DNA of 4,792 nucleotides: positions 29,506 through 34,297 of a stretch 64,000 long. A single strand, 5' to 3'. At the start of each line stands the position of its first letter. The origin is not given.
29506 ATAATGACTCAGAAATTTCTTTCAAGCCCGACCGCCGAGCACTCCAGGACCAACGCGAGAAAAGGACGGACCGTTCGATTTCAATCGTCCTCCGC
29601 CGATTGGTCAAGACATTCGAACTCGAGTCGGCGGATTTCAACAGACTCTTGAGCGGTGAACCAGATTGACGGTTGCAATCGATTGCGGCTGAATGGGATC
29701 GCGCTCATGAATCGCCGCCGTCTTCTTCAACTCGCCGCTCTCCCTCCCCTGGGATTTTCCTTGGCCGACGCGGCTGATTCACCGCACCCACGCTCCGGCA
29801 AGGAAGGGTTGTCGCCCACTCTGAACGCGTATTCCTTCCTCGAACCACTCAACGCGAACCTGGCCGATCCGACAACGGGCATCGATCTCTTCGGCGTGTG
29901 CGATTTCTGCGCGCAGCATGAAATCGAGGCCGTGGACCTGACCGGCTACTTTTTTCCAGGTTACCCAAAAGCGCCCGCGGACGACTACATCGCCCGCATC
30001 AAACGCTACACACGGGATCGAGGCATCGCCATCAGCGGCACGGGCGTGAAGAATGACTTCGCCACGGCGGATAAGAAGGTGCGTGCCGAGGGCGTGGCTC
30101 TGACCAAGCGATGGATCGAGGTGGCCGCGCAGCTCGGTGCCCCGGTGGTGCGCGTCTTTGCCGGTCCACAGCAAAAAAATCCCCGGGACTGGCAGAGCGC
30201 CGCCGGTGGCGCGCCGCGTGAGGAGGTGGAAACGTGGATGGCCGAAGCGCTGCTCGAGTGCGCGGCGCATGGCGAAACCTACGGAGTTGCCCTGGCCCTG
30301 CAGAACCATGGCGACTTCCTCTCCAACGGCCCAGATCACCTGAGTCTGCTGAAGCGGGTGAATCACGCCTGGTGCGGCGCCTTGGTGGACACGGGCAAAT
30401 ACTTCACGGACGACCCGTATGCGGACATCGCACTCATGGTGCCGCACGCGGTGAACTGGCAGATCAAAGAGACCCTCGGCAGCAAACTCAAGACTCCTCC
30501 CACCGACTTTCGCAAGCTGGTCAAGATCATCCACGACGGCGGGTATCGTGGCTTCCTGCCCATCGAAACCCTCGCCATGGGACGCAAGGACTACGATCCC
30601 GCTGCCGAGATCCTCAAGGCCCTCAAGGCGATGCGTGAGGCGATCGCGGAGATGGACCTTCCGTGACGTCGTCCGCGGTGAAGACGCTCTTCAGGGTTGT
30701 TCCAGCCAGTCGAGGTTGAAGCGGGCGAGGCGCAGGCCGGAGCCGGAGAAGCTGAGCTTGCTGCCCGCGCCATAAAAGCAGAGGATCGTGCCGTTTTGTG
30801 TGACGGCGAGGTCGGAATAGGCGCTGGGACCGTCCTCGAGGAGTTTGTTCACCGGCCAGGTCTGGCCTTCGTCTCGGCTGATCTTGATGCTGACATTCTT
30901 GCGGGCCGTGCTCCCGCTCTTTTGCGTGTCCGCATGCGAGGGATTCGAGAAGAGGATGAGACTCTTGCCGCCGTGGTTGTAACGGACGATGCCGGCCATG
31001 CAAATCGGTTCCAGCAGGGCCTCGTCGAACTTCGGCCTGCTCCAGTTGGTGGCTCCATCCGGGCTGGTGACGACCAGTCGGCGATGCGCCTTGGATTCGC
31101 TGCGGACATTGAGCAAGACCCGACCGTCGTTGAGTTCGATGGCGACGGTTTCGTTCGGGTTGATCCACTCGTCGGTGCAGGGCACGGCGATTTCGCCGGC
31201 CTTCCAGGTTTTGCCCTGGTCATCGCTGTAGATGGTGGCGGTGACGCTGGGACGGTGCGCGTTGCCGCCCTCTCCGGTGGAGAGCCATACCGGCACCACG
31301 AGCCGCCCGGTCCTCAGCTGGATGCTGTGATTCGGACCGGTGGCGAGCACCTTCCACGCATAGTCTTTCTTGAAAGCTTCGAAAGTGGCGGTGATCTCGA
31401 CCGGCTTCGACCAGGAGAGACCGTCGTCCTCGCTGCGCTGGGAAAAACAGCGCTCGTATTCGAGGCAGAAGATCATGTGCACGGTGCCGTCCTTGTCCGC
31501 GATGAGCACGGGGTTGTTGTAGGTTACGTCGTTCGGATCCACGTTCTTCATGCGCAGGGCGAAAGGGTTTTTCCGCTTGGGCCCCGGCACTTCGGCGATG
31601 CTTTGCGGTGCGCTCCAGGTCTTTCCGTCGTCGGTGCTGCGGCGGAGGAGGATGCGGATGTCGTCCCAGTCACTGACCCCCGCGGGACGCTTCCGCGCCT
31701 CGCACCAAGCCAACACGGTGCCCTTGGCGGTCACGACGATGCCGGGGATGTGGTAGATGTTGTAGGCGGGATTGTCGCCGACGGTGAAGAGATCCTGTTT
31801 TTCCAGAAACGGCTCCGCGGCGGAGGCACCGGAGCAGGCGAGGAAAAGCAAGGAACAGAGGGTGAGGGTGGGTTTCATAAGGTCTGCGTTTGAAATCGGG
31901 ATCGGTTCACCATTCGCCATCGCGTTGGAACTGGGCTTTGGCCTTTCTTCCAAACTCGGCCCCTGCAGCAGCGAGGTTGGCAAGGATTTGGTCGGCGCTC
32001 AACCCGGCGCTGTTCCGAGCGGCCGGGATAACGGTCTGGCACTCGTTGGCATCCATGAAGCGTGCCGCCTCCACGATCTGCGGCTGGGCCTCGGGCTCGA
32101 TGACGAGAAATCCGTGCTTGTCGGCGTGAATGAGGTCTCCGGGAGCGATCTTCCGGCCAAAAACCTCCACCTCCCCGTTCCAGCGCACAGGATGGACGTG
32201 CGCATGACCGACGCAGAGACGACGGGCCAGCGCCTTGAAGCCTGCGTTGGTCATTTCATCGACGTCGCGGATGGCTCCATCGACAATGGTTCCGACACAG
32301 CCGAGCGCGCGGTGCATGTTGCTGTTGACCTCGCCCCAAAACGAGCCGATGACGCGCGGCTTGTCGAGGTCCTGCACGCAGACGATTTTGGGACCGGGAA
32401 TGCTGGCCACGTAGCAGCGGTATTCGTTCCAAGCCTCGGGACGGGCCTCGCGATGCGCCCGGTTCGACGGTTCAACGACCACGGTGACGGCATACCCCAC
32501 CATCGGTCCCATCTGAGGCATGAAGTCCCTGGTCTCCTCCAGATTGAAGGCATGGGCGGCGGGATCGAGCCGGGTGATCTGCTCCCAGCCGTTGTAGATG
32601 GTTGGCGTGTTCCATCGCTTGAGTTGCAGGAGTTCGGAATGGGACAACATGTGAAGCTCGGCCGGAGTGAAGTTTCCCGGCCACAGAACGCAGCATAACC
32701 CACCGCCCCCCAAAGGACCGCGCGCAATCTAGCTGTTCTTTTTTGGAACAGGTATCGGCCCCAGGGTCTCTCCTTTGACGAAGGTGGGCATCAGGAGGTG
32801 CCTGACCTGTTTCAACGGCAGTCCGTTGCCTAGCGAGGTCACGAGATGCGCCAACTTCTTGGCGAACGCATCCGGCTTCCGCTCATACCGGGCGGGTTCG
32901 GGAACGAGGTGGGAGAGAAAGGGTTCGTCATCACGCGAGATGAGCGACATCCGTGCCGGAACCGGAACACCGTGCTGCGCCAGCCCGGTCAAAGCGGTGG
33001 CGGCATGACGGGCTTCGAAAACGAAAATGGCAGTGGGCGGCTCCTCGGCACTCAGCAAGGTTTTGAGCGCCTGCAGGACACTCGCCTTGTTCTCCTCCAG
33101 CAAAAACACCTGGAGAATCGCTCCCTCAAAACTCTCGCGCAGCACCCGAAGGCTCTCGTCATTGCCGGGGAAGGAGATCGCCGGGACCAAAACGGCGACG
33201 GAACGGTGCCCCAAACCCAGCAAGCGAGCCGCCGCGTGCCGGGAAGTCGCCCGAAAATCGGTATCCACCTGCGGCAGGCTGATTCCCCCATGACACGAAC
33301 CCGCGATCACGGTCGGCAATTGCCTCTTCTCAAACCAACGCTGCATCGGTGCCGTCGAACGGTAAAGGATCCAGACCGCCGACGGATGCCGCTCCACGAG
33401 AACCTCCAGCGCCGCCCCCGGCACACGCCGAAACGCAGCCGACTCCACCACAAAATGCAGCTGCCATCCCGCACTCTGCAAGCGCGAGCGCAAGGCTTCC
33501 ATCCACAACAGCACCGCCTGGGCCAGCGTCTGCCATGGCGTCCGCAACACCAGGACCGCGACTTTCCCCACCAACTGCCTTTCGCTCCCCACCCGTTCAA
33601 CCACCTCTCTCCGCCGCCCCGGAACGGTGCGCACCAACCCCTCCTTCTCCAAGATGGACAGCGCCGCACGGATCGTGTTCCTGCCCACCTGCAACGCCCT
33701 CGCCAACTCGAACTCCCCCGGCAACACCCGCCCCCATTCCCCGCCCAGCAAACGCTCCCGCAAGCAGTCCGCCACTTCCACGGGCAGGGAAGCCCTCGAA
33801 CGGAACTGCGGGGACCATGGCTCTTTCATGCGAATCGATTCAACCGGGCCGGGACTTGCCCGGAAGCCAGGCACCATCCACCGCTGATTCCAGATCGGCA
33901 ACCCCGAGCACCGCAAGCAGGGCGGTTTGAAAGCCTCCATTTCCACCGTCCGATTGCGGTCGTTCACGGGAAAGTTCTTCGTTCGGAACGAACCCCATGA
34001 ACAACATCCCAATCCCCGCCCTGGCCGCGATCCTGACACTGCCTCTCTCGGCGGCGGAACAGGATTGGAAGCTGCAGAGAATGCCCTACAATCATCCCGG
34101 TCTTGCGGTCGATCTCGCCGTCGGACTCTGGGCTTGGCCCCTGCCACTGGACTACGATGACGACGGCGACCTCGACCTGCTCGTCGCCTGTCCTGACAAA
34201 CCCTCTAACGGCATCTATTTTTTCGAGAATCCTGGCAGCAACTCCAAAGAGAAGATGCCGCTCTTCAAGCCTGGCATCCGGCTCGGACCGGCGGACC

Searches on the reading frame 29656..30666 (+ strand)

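Call 42: search_protein_families(library=pfam, proteins=[window:29656-30666:+], max_evalue=0.001)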
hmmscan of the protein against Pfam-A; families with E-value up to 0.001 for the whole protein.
window:29656-30666:+ (336 aa): 1 family
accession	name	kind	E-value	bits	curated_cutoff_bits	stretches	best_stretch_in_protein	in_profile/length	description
PF01261.30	AP_endonuc_2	-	5e-27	95.6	31.1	1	83-328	2-248/249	Xylose isomerase-like TIM barrel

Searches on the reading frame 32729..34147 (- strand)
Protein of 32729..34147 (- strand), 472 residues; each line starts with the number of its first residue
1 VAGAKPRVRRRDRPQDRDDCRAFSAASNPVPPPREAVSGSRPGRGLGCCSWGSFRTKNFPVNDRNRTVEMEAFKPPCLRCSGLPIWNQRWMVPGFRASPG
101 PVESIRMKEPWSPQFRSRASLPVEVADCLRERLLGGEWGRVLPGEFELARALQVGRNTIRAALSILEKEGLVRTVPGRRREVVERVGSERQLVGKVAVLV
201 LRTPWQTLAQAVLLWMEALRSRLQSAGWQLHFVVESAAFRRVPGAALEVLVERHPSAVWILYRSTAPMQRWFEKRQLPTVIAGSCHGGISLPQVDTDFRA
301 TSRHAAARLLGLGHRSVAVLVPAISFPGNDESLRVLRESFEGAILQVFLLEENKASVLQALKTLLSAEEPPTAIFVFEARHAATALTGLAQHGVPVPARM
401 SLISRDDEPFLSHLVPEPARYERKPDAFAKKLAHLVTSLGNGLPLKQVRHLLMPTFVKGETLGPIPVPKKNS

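Call 43: search_protein_families(library=pfam, proteins=[window:32729-34147:-], max_evalue=0.001)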
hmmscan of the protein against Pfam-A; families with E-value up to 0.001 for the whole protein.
window:32729-34147:- (472 aa): 2 families
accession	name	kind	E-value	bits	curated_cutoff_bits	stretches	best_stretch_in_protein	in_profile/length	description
PF13377.12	Peripla_BP_3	-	2e-14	54.5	26.5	1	307-461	2-166/167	Periplasmic binding protein-like domain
PF00392.27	GntR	-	3.9e-11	42.9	27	1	124-179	4-61/64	Bacterial regulatory proteins, gntR family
